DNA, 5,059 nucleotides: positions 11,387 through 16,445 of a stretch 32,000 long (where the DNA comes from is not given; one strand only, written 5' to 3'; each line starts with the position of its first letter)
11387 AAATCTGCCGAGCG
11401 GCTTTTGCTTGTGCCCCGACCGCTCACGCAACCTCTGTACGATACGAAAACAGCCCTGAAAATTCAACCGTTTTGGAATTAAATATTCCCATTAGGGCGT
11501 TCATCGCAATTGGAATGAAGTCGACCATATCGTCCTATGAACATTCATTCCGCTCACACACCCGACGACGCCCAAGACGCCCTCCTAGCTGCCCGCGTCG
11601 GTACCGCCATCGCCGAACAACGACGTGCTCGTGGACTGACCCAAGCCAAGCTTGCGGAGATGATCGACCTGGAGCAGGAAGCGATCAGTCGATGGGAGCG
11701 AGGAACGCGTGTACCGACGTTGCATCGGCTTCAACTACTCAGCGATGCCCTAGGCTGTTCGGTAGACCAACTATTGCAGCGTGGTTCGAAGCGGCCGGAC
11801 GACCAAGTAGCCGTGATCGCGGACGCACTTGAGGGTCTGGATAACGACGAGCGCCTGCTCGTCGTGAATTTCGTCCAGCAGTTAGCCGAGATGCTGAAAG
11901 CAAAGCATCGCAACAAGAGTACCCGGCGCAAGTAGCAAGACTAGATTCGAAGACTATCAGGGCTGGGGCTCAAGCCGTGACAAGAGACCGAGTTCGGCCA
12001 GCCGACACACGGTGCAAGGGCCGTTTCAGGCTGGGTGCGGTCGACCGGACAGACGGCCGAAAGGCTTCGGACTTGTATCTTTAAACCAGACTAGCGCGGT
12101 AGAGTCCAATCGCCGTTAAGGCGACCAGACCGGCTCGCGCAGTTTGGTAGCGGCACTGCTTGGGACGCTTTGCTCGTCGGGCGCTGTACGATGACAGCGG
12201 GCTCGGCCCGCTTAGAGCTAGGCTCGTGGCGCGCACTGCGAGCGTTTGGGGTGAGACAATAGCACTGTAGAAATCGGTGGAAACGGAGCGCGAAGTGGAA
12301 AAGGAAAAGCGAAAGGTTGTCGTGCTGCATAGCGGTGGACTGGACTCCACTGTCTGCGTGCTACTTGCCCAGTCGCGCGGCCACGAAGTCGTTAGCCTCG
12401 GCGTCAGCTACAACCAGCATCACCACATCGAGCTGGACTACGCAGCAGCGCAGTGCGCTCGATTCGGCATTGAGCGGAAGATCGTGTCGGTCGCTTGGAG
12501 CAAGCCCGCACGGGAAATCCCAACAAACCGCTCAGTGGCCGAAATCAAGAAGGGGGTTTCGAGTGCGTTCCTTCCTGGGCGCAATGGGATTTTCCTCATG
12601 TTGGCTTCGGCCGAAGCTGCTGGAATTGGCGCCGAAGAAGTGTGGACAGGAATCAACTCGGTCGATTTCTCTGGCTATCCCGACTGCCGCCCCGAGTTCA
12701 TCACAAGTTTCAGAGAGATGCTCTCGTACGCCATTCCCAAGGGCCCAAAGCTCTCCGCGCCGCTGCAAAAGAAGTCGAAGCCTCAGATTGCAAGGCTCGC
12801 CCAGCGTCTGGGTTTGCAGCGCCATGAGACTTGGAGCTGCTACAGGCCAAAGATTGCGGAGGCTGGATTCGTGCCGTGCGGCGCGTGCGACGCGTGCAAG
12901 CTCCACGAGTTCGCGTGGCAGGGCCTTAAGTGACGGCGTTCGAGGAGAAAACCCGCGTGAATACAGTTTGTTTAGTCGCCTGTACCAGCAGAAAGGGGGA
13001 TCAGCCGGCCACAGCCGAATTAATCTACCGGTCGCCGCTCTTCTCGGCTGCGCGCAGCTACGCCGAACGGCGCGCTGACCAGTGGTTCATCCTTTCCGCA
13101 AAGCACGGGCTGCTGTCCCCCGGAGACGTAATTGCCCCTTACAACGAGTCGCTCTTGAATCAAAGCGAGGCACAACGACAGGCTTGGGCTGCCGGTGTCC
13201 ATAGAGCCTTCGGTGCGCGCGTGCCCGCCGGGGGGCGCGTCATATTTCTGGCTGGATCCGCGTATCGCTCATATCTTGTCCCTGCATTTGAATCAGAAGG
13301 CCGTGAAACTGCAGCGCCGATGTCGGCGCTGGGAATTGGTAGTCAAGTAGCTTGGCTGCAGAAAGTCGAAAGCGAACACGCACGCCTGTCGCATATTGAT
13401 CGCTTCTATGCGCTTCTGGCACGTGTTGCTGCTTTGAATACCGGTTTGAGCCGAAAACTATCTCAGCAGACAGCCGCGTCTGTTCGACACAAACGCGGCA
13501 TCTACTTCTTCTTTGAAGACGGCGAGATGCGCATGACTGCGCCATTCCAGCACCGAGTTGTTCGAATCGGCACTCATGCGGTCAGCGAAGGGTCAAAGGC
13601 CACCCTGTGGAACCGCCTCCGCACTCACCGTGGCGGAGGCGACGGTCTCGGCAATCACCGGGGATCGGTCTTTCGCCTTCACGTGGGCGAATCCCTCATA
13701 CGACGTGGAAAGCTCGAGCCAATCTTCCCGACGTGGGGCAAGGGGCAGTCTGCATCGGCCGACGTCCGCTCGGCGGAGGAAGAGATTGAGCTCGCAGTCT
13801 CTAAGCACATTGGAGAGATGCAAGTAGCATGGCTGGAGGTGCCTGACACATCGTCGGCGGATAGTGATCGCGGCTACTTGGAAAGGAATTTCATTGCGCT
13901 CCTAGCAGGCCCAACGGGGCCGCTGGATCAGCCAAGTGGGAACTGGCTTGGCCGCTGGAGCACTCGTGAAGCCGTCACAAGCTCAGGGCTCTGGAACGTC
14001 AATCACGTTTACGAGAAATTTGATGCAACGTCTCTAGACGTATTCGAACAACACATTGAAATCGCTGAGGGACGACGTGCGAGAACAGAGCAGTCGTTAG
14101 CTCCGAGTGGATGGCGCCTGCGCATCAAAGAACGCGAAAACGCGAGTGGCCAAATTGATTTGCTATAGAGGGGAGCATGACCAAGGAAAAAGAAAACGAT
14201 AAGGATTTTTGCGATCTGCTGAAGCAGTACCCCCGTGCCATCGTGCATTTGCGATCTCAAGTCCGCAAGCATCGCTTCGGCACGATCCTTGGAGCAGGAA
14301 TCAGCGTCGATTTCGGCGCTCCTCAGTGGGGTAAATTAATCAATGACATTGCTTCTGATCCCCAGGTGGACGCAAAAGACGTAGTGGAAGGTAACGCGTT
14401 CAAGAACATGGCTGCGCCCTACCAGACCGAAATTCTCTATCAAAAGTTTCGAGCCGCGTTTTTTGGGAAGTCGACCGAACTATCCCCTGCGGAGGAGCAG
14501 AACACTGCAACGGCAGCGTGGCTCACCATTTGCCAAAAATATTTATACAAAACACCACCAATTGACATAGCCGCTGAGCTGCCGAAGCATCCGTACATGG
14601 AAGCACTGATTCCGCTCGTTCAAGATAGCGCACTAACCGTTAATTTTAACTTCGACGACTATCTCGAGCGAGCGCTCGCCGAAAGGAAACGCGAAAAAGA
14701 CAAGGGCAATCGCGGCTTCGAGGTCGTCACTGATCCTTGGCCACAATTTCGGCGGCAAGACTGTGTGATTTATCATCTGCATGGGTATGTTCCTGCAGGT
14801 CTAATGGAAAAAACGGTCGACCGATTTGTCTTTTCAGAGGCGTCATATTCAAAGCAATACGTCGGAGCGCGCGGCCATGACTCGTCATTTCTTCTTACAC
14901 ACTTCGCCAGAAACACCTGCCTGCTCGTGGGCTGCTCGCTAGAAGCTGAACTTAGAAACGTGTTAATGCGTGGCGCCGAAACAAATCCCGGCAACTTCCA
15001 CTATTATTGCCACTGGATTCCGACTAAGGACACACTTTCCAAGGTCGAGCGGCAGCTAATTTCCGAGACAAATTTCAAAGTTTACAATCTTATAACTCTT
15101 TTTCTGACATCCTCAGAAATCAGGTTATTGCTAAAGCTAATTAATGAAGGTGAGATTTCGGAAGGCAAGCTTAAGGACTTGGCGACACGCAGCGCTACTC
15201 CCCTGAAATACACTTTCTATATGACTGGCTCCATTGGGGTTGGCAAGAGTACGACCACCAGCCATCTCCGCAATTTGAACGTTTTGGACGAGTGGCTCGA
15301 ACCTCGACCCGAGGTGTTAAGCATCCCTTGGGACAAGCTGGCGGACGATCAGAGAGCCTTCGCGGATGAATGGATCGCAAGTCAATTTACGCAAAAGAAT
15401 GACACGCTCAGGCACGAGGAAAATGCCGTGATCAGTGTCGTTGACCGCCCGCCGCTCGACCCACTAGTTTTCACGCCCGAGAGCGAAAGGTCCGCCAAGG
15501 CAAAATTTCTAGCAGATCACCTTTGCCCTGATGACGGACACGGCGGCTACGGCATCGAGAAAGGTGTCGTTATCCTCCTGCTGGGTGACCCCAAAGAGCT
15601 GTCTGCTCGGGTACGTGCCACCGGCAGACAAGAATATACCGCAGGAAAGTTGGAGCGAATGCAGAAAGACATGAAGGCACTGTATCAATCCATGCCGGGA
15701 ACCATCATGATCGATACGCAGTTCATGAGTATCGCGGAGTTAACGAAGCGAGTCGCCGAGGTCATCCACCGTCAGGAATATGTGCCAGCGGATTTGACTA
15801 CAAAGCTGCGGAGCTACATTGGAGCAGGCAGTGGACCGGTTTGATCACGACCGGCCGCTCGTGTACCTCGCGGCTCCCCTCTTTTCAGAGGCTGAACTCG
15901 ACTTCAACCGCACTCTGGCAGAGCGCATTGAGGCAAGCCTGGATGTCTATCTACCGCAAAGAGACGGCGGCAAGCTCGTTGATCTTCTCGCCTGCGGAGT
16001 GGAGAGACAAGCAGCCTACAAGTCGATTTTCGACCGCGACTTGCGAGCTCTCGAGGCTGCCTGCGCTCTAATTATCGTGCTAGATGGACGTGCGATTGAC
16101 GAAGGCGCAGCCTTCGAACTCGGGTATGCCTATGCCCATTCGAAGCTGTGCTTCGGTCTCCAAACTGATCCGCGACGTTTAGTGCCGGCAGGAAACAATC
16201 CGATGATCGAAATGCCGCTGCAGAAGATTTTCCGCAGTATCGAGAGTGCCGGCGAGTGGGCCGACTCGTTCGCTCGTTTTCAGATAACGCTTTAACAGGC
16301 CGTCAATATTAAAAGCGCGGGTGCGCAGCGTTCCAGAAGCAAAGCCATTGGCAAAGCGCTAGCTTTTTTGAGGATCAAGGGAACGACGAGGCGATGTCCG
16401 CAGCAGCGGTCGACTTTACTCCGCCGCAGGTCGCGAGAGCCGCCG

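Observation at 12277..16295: Four-gene operon (QueC-like / DUF6884-like-GIY-YIG / SIR2-kinase / NDT-like): candidate undescribed nucleotide-centric anti-phage system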

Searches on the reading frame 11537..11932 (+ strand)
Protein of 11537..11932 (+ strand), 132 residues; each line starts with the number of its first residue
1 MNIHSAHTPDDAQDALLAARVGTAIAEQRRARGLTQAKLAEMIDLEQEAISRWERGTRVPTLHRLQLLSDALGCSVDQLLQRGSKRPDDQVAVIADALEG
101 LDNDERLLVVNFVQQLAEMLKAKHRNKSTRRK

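Call 3: search_protein_families(library=pfam, proteins=[window:11537-11932:+], max_evalue=0.1)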
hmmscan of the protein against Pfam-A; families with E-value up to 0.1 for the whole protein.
window:11537-11932:+ (132 aa): 12 families
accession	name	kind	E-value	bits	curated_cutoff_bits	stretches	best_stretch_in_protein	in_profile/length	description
PF01381.28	HTH_3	-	3.6e-16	59.4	23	1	25-79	1-55/55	Helix-turn-helix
PF13560.12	HTH_31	-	5.8e-10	39.8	27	1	22-78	3-60/64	Helix-turn-helix domain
PF13443.12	HTH_26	-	7.6e-08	32.9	22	1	29-81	6-59/63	Cro/C1-type HTH DNA-binding domain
PF12844.13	HTH_19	-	2e-06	28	30.2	1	23-81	2-60/64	Helix-turn-helix domain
PF13744.12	HTH_37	-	0.00016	21.9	27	1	11-76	9-75/80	Helix-turn-helix domain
PF14549.12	P22_Cro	-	0.0036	17.5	30.2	1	36-66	12-40/60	DNA-binding transcriptional regulator Cro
PF15731.11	MqsA_antitoxin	-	0.0058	17.2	30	1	22-68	71-117/131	Antitoxin component of bacterial toxin-antitoxin system, MqsA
PF05269.17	Phage_CII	-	0.0068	17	21.3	1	33-56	23-46/91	Bacteriophage CII protein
PF08667.16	BetR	-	0.0086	16.6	21.6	1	14-103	3-95/148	BetR domain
PF21962.1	DUF6924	-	0.037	14.8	24.4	1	73-114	44-85/129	Domain of unknown function (DUF6924)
PF18162.6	Arc_C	-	0.056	13.8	31.9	1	42-85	36-77/83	Arc C-lobe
PF04545.22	Sigma70_r4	-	0.058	13.4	24.1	0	28-55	15-42/50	Sigma-70, region 4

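Call 4: search_protein_families(library=padloc, proteins=[window:11537-11932:+], max_evalue=0.1)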
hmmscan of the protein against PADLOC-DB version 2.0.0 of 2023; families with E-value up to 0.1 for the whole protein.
window:11537-11932:+ (132 aa): 27 families (the best 25 are shown)
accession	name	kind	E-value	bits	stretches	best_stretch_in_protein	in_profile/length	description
PDLC04142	capH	-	3.9e-12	45.1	1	20-122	6-100/103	capH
PDLC03951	RmrA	-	7.7e-12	42.9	1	25-84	13-72/400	-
PDLC02926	HTH_VI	-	3.4e-10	38.1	1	21-80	2-61/92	-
PDLC03949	RmrA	-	1.6e-08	31.8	1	28-89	10-71/363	-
PDLC04775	PDC-M69A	-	2.1e-08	32.6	1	19-114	6-101/113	-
PDLC03952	RmrA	-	4.3e-08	30.4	1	22-81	24-83/395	-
PDLC03954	RmrA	-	7.6e-08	29.7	1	24-86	14-76/380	-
PDLC03947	RmrA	-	9.5e-08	29.3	1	21-81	12-72/383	-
PDLC03948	RmrA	-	1.5e-07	28.7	1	25-78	13-66/397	-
PDLC03665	Control_protein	-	2.4e-07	28.9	1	27-81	15-70/77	control protein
PDLC03956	RmrA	-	3.1e-07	27.8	1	21-82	9-71/399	-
PDLC03666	Control_protein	-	2.3e-06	25.9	1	19-77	5-63/77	control protein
PDLC03955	RmrA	-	4.6e-06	24.1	1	23-77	23-77/371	-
PDLC04760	PDC-M64C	-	6.4e-06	24.5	1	21-76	27-82/93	-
PDLC03944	RmrA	-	6.5e-06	23.4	1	25-75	11-61/384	-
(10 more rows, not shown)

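Call 5: search_protein_families(library=ncbifam, proteins=[window:11537-11932:+], max_evalue=0.1)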
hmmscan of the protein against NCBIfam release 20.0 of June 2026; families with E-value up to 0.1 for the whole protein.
window:11537-11932:+ (132 aa): 18 families
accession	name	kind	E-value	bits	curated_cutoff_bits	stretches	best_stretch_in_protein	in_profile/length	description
NF041951.1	phage_RstR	subfamily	5.5e-18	65.2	80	1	21-122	3-105/108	RstR family transcriptional repressor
NF007257.0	PRK09706.1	subfamily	3e-11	43.3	101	1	21-92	6-78/135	transcriptional repressor DicA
NF006015.0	PRK08154.1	subfamily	3.4e-09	36.3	204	1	6-123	16-132/314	anaerobic benzoate catabolism transcriptional regulator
TIGR03830.1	CxxCG_CxxCG_HTH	subfamily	2.1e-08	34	61.8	1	16-68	61-113/127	type II TA system antitoxin MqsA family protein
NF047948.1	male_kill_WMK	equivalog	1.3e-07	31.4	300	1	19-117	161-262/300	WO male-killing family protein Wmk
TIGR03070.1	couple_hipB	subfamily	1.7e-07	31.1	71.65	1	21-74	3-56/58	type II toxin-antitoxin system Y4mF family antitoxin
NF007408.0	PRK09943.1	equivalog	1.6e-06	27.8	211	1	21-98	8-85/185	HTH-type transcriptional regulator PuuR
TIGR00270.2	TIGR00270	equivalog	3e-05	23.9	110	1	22-77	77-132/159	multiprotein bridging factor aMBF1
NF047542.1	telomere_Tap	equivalog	0.00031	19.6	600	1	28-70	22-67/695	telomere-associated protein Tap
NF040522.1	VC1465_fam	subfamily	0.00047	20.2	70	1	25-57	1-33/111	VC1465 family Xer recombination activation factor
NF038139.1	Reg_Aceta_RamB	equivalog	0.0013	17.5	700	1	21-122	3-98/465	acetate metabolism transcriptional regulator RamB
NF041575.1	antitoxPezA_Strep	equivalog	0.0025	17.8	290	1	21-61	2-42/158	type II toxin-antitoxin system antitoxin PezA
NF052239.1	antitox_spr1629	equivalog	0.0027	16.9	335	1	21-76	3-58/377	spr1629 family repressor/antitoxin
TIGR02937.1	sigma70-ECF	superfamily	0.0033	17.1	42.9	0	27-57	127-157/165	sigma-70 family RNA polymerase sigma factor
NF050110.1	TransRegBldD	equivalog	0.026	14.3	250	1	50-102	40-93/162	transcriptional regulator BldD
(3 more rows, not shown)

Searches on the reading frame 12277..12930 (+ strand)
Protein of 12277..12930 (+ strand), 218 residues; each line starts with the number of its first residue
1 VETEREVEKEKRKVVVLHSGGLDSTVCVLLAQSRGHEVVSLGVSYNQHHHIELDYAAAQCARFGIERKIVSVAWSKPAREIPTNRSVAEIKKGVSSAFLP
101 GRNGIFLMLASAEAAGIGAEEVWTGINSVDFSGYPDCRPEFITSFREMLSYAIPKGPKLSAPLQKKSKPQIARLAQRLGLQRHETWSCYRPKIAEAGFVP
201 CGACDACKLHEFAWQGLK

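Call 3: search_protein_families(library=pfam, proteins=[window:12277-12930:+], max_evalue=0.1)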
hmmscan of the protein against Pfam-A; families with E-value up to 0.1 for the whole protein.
window:12277-12930:+ (218 aa): 7 families
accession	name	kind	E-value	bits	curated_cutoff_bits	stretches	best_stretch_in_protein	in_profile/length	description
PF06508.19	QueC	-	1e-53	182.4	22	1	13-215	1-207/210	Queuosine biosynthesis protein QueC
PF00733.27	Asn_synthase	-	9.8e-05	22.6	21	1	11-80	17-87/354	Asparagine synthase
PF03054.22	tRNA_Me_trans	-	0.00018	21.7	20.6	1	13-50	2-39/202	tRNA methyl transferase HUP domain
PF02568.20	ThiI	-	0.00043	20.4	20.5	1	12-81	4-79/197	Thiamine biosynthesis protein (ThiI)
PF00764.25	Arginosuc_synth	-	0.00086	19.8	27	1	13-70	1-58/162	Arginosuccinate synthase N-terminal HUP domain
PF02540.23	NAD_synthase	-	0.01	15.5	21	1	7-73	13-82/242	NAD synthase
PF24167.1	DUF7411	-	0.092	12.7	28.7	0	13-66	2-54/194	Family of unknown function (DUF7411)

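Call 4: search_protein_families(library=padloc, proteins=[window:12277-12930:+], max_evalue=0.1)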
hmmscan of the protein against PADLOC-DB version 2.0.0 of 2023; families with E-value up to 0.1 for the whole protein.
window:12277-12930:+ (218 aa): 2 families
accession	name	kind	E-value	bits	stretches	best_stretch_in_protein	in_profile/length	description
PDLC00911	QueC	-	3.1e-20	71.1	1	8-208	2-179/190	QueC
PDLC02214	QatC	-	0.055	10.3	1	8-45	144-180/453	-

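Call 5: search_protein_families(library=ncbifam, proteins=[window:12277-12930:+], max_evalue=0.1)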
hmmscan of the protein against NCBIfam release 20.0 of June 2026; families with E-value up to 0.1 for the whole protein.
window:12277-12930:+ (218 aa): 27 families (the best 25 are shown)
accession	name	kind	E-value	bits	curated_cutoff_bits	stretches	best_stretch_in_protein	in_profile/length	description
TIGR00364.1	TIGR00364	equivalog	1.2e-46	158.9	150.3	1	15-209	2-200/201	7-cyano-7-deazaguanine synthase QueC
NF008317.0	PRK11106.1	equivalog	3.6e-33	114.9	378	1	12-211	2-207/231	7-cyano-7-deazaguanine synthase QueC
NF011258.0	PRK14664.1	equivalog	1.1e-05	24.7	680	1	9-93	3-82/362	tRNA 2-thiouridine(34) synthase MnmA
NF001138.1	PRK00143.1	equivalog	4.8e-05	22.5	284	1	13-50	1-38/345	tRNA 2-thiouridine(34) synthase MnmA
NF010587.0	PRK13980.1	equivalog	0.00011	21.5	255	1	6-73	25-95/267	NAD+ synthase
TIGR00032.1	argG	equivalog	0.00025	20.5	268.2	1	13-69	1-56/394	argininosuccinate synthase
NF010392.0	PRK13820.1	equivalog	0.00025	20.2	512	1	11-71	2-63/395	argininosuccinate synthase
NF001770.0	PRK00509.1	equivalog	0.00027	20.1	334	1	9-70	2-62/401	argininosuccinate synthase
NF003385.0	PRK04527.1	equivalog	0.0012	17.5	603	1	11-66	3-58/401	argininosuccinate synthase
TIGR00268.2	TIGR00268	equivalog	0.0015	17.8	150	1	9-75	11-79/259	ATP-dependent sacrificial sulfur transferase LarE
NF006351.0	PRK08576.1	equivalog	0.002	16.8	290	1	10-69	233-292/436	hypothetical protein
TIGR00342.1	TIGR00342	equivalog_domain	0.003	16.7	264.5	1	12-51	173-212/373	tRNA uracil 4-sulfurtransferase ThiI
TIGR00420.1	trmU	equivalog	0.0032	16.4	236.95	1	13-69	2-68/351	tRNA 2-thiouridine(34) synthase MnmA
NF041925.1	QatC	equivalog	0.0044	16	280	1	4-40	93-129/398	Qat anti-phage system QueC-like protein QatC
NF006222.0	PRK08349.1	subfamily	0.0049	16.8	251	1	13-49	2-38/198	hypothetical protein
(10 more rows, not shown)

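Call 20: search_solved_structures(query=window:12277-12930:+, max_evalue=0.001, show_alignments=2)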
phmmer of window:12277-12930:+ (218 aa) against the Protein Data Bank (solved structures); distinct sequences matched with E-value up to 0.001: 3.
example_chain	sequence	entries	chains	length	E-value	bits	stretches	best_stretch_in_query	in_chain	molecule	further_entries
3bl5_A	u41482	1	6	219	5.5e-32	114.1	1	10-212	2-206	Queuosine biosynthesis protein queC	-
2pg3_A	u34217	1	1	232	5.5e-27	97.7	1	12-210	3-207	Queuosine biosynthesis protein queC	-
9nto_B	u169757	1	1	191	1.7e-09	40.6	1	9-208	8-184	Cap9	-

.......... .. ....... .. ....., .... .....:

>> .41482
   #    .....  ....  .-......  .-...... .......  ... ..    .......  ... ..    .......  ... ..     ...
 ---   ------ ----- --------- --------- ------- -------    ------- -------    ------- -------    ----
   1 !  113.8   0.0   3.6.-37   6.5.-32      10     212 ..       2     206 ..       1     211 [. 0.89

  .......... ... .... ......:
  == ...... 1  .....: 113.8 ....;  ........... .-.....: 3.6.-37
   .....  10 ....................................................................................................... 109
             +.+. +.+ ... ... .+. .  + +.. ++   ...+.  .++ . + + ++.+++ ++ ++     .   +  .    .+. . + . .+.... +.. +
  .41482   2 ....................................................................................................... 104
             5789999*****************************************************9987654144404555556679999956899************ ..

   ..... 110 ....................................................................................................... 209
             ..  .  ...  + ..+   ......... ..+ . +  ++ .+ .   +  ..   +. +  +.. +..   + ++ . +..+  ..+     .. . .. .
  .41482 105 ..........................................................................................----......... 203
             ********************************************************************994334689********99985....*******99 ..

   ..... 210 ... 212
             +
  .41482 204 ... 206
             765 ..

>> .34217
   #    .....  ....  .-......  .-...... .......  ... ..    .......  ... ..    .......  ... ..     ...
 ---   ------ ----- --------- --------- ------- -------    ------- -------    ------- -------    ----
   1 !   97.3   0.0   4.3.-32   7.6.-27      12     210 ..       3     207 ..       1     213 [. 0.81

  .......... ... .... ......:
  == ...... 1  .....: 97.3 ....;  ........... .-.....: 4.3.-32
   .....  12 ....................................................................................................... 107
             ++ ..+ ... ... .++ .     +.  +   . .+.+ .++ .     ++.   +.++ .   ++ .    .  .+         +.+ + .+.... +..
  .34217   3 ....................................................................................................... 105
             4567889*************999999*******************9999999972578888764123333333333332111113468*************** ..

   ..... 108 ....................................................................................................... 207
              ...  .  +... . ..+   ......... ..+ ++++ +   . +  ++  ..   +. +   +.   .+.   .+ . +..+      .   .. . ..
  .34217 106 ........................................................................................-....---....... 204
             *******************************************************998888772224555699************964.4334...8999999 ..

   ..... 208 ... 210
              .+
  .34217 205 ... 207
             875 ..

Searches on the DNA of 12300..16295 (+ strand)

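Call 127: search_dna_similar(query=window:12300-16295:+, collection=ecoli_genomes, mode=distant, max_rows=10)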
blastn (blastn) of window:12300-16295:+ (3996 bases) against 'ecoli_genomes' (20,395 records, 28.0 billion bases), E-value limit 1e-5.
No match.
